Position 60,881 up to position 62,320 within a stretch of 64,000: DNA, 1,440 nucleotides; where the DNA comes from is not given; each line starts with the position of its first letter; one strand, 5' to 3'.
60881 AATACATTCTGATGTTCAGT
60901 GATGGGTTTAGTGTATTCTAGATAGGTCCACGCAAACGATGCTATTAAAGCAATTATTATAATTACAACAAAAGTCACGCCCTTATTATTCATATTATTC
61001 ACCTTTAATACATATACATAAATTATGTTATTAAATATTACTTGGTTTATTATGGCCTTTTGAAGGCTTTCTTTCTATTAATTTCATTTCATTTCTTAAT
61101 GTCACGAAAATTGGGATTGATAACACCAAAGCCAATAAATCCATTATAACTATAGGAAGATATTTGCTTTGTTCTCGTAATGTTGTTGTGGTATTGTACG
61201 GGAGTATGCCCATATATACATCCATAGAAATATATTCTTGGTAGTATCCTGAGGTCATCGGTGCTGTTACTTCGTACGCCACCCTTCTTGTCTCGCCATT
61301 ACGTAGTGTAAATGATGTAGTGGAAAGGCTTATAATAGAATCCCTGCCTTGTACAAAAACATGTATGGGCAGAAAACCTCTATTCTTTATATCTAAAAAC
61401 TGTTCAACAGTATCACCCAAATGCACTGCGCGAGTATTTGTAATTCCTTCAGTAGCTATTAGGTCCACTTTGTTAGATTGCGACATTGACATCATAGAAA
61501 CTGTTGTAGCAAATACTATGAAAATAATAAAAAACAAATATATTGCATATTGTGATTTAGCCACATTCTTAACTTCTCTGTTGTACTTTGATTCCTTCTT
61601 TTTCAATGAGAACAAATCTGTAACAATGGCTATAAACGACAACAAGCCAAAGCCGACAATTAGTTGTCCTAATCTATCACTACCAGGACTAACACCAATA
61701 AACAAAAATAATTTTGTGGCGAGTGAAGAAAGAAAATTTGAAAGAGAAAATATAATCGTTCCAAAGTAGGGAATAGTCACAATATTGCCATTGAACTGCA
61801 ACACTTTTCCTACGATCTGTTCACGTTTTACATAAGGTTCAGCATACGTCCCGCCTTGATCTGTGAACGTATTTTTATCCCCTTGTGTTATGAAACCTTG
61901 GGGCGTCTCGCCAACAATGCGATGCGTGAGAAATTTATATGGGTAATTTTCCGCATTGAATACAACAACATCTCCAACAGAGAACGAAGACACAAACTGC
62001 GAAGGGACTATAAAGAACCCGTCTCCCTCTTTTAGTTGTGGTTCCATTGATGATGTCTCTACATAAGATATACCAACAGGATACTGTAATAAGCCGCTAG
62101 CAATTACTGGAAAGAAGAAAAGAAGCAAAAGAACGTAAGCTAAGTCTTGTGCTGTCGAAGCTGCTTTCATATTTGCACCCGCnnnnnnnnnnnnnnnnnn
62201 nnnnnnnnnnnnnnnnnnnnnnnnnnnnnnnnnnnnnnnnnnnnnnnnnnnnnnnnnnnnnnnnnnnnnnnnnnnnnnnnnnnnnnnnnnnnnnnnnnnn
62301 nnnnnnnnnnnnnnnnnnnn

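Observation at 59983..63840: SipW-like signal peptidase clustered with two TasA/camelysin-class secreted proteins: candidate archaeal fibre or biofilm-matrix module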

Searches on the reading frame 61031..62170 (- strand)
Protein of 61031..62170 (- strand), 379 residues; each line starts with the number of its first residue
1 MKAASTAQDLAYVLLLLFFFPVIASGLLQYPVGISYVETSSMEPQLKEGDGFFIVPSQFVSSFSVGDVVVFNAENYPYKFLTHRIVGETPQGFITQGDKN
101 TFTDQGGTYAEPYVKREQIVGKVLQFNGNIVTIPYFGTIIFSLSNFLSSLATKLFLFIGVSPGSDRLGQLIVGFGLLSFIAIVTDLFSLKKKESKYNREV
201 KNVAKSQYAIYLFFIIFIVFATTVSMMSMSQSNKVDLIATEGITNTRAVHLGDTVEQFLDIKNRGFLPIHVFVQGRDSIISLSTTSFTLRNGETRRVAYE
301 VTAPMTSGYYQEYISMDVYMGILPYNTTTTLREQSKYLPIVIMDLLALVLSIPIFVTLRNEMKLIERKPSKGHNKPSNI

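Call 3: search_protein_families(library=pfam, proteins=[window:61031-62170:-], max_evalue=1)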
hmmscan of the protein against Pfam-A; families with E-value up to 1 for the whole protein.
window:61031-62170:- (379 aa): 5 families
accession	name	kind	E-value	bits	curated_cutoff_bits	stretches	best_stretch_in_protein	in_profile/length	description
PF10502.14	Peptidase_S26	-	6.8e-07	29.8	22.9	1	15-115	6-105/168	Signal peptidase, peptidase S26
PF22067.2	Cep192_D3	-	0.097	13.2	27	1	250-318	14-84/99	Cep192 domain 3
PF06624.17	RAMP4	-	0.098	13.1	24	0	10-29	36-55/60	Ribosome associated membrane protein RAMP4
PF07895.16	DUF1673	-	0.1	13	30.4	1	141-241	60-157/204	Protein of unknown function (DUF1673)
PF09889.16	DUF2116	-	0.19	12.1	26.8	1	193-222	25-54/59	Probable treble clef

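Call 4: search_protein_families(library=ncbifam, proteins=[window:61031-62170:-], max_evalue=1)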
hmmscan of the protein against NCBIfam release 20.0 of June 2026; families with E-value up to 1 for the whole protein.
window:61031-62170:- (379 aa): 5 families
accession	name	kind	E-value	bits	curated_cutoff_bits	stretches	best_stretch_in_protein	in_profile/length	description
TIGR02228.1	sigpep_I_arch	equivalog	6.9e-17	61.8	51.85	1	13-131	13-126/158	signal peptidase I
TIGR02227.1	sigpep_I_bact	equivalog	5.1e-09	36.2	47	1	17-119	7-106/162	signal peptidase I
NF046067.1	SigPepSipWBacil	equivalog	1.8e-07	30.9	190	1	36-140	42-137/189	signal peptidase I SipW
TIGR02754.1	sod_Ni_protease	equivalog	0.00033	21.1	63.25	1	37-123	3-88/90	nickel-type superoxide dismutase maturation protease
NF000943.0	PRK00094.2-1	equivalog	0.029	13.9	400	1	194-318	29-151/296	NAD(P)H-dependent glycerol-3-phosphate dehydrogenase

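Call 12: find_encoding_contigs(protein=window:61031-62170:-, flank=10000, max_places=6)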
Protein window:61031-62170:- (379 aa): no gene with exactly this product is on record in the collection.

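Call 18: find_homologous_proteins(query=window:61031-62170:-, max_evalue=0.001)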
Query window:61031-62170:- (379 aa): 19 proteins with E <= 0.001 among 5635 candidates.
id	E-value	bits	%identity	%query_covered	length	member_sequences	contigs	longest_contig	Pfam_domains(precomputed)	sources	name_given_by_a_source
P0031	1.1e-224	763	92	100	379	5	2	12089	PF10502.15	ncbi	ncbi:MAG: signal peptidase I [Candidatus Methanofastidiosia archaeon]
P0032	1.2e-131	457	53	94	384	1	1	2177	-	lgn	-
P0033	3.5e-127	442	51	95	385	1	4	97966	-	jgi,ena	jgi:signal peptidase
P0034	3.9e-127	442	54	95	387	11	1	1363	PF18920.6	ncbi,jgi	jgi:signal peptidase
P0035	1.5e-126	440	52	95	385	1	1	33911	-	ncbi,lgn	-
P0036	3.7e-117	409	51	90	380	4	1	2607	-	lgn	-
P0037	9.2e-117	408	47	98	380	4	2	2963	-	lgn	-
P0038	5.5e-72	261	49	65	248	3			-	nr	nr:signal peptidase I [Candidatus Methanofastidiosa archaeon]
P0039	8.7e-46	175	33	86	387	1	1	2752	-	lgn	-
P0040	1.0e-42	165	31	100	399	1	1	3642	PF11992.14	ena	-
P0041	1.9e-40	157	32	87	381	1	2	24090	PF10502.15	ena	-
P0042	1.9e-40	157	32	87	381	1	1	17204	PF10502.15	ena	-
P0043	8.9e-40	155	33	91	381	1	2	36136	PF10502.15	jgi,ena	-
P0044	5.8e-39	152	31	84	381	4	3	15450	PF10502.15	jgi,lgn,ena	-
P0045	8.7e-39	152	30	89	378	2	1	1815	-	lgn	-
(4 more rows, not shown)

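Call 23: find_related_loci(query=A1, collection=genome_contigs, flank=8000)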
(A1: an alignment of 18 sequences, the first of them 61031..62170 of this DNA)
Query A1 (379 aa) in genome_contigs; peptide patterns used: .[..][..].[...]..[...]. (x = any residue, [..] = any of these).
600 stretches matched a pattern (row limit reached: there are more); 341 encode a relative of the query (tblastn E <= 1e-3); the best 80 are kept; 80 distinct loci.
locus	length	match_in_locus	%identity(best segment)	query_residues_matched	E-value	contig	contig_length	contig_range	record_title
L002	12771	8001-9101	54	1-361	2e-133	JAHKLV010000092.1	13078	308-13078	MAG: Candidatus Methanofastidiosia archaeon isolate MAG 293 R3_Bin_00208_5_000000000006, whole genome shotgun sequence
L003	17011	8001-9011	31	11-346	3e-47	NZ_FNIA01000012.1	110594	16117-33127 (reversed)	Haloarchaeobius iranensis strain EB21,IBRC-M 10013,KCTC 4048, whole genome shotgun sequence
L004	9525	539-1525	31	27-357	4e-47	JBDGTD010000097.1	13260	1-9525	MAG: Haloferacaceae archaeon isolate DAL-WCL_28_81C4R c_000000004775, whole genome shotgun sequence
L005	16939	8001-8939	31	31-344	4e-47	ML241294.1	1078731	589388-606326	halophilic archaeon SHRA6 genomic scaffold Scaffold2, whole genome shotgun sequence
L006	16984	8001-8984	32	28-357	5e-47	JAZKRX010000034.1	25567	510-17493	MAG: Haloferacaceae archaeon isolate NA-0cm_bin.23 NODE_510_length_25567_cov_13.139817, whole genome shotgun sequence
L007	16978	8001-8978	29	27-356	1e-45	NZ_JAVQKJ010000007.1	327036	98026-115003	Halobellus ordinarius strain ZY16 ZY16_ctg007, whole genome shotgun sequence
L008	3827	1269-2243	32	13-338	4e-45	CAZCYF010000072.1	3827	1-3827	MAG TPA_asm: uncultured Halobacteriales archaeon isolate binchicken_co207_354 genome assembly, contig: NODE_40376_length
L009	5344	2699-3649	33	31-346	1e-44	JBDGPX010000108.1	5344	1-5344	MAG: Halobacteriales archaeon isolate DAL-9Gt_45d_68C3R c_000000009361, whole genome shotgun sequence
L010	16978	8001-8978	32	1-324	2e-43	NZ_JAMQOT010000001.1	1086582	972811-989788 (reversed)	Natrinema salsiterrestre strain S1CR25-10 NODE_1_length_1086582_cov_46.096377, whole genome shotgun sequence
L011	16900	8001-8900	34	27-324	4e-43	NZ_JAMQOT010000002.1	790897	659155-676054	Natrinema salsiterrestre strain S1CR25-10 NODE_2_length_790897_cov_45.369239, whole genome shotgun sequence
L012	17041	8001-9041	30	27-379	1e-42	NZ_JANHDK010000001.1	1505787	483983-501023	Haloplanus ruber strain R35 Scaffold1_1, whole genome shotgun sequence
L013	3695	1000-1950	30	28-346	9e-43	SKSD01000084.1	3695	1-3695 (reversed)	MAG: Halobacteriales archaeon isolate CSSed162cmA_512 CSSed16-2cmA-143186, whole genome shotgun sequence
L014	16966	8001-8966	30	24-346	3e-42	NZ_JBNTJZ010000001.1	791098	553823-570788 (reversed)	Haloplanus sp. C73 C73_scaffold1, whole genome shotgun sequence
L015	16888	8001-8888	33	31-324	3e-42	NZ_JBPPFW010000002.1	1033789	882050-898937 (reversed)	Natronorubrum sp. DTA28 DTA28_ctg0002, whole genome shotgun sequence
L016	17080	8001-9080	28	16-376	8e-42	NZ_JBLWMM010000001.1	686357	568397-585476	Halorubrum sp. DTA46 DTA46_ctg01, whole genome shotgun sequence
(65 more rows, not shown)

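Call 39: search_solved_structures(query=A1, max_evalue=0.01, show_alignments=1)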
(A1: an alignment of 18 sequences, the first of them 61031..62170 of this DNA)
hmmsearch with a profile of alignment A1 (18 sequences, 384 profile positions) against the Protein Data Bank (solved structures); distinct sequences matched with E-value up to 0.01: 3.
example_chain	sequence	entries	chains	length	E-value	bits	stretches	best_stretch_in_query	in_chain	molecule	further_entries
7p2p_A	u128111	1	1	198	5.3e-08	35.2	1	30-108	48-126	Signal peptidase complex catalytic subunit SEC11A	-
7p2q_A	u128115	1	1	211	3e-07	32.7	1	15-164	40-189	Signal peptidase complex catalytic subunit SEC11C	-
9rjb_A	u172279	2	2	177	3.1e-07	32.7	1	30-108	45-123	Signal peptidase complex catalytic subunit SEC11A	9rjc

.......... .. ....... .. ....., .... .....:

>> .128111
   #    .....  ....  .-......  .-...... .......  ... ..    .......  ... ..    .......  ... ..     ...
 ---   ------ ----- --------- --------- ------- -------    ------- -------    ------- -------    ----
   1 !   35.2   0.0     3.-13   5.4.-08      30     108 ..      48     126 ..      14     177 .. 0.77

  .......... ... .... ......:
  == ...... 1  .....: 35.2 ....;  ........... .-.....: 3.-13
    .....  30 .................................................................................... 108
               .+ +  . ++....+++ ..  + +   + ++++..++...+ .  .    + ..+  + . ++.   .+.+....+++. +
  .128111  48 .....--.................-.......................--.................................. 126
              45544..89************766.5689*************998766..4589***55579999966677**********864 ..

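Call 72: find_encoding_contigs(protein=P0033, flank=8000, max_places=2)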
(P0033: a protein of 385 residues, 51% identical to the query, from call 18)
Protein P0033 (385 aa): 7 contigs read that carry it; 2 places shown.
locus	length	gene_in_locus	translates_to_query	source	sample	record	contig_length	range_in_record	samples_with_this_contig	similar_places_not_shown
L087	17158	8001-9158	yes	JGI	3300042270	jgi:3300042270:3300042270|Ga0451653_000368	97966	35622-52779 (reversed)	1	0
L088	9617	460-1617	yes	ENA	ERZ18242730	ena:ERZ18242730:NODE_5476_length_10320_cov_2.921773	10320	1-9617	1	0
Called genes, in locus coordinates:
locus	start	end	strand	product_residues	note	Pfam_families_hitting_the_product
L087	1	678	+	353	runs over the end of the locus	PF07992:Pyr_redox_2, PF13738:Pyr_redox_3, PF01262:AlaDh_PNT_C (weak), PF00070:Pyr_redox, PF02852:Pyr_redox_dim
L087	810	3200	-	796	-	PF00521:DNA_topoisoIV, PF03989:DNA_gyraseA_C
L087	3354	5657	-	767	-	PF03104:DNA_pol_B_exo1, PF00136:DNA_pol_B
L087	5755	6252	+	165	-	PF13489:Methyltransf_23, PF01209:Ubie_methyltran, PF08241:Methyltransf_11, PF08242:Methyltransf_12, PF13649:Methyltransf_25, PF13847:Methyltransf_31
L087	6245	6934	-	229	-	-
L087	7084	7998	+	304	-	-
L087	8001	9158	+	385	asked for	-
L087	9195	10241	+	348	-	PF17231:DUF5305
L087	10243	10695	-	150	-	PF13404:HTH_AsnC-type, PF13412:HTH_24, PF01037:AsnC_trans_reg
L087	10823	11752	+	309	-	PF00152:tRNA-synt_2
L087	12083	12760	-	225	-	PF00072:Response_reg, PF14947:HTH_45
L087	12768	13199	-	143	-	PF00072:Response_reg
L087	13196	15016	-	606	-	PF00989:PAS (weak), PF08448:PAS_4 (weak), PF13188:PAS_8 (weak), PF13426:PAS_9, PF00512:HisKA, PF02518:HATPase_c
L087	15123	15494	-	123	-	PF08818:DUF1801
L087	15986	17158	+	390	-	PF05221:AdoHcyase, PF02826:2-Hacid_dh_C, PF00670:AdoHcyase_NAD, PF07991:KARI_N (weak)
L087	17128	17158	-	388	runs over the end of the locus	PF07690:MFS_1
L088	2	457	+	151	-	?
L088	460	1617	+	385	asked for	-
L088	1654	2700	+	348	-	PF17231:DUF5305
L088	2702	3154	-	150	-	PF13404:HTH_AsnC-type, PF13412:HTH_24, PF01037:AsnC_trans_reg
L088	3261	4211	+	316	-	PF00152:tRNA-synt_2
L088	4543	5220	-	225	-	PF00072:Response_reg, PF14947:HTH_45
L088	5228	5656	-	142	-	PF00072:Response_reg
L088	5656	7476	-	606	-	PF00989:PAS (weak), PF08448:PAS_4 (weak), PF13188:PAS_8 (weak), PF13426:PAS_9, PF00512:HisKA, PF02518:HATPase_c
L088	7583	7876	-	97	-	PF08818:DUF1801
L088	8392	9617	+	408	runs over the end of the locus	PF05221:AdoHcyase, PF02826:2-Hacid_dh_C, PF00670:AdoHcyase_NAD, PF07991:KARI_N (weak)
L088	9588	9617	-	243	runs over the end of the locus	?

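Call 73: find_encoding_contigs(protein=P0035, flank=8000, max_places=2)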
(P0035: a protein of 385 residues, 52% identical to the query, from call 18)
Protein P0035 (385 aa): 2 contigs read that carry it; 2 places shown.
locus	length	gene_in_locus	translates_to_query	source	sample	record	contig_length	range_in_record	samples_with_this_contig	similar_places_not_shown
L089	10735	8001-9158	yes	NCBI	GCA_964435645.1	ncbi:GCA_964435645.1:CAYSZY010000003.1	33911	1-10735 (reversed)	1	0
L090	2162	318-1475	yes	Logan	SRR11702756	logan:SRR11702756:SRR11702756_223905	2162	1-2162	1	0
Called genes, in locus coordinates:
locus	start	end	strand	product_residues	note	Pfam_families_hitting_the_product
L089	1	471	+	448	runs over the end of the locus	PF01262:AlaDh_PNT_C (faint), PF02737:3HCDH_N (faint), PF07992:Pyr_redox_2, PF12831:FAD_oxidored (faint), PF13738:Pyr_redox_3 (weak), PF00070:Pyr_redox, PF02852:Pyr_redox_dim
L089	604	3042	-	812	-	PF00521:DNA_topoisoIV, PF03989:DNA_gyraseA_C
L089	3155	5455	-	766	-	PF03104:DNA_pol_B_exo1, PF00136:DNA_pol_B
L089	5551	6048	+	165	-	PF13489:Methyltransf_23, PF01209:Ubie_methyltran, PF07021:MetW (weak), PF08241:Methyltransf_11, PF08242:Methyltransf_12, PF13649:Methyltransf_25, PF13847:Methyltransf_31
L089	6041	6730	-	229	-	PF00149:Metallophos (weak)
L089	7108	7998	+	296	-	-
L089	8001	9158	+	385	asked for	-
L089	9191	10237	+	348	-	PF17231:DUF5305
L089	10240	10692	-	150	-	PF12802:MarR_2 (faint), PF13404:HTH_AsnC-type, PF13412:HTH_24, PF01037:AsnC_trans_reg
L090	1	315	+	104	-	?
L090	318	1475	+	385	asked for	-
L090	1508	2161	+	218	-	?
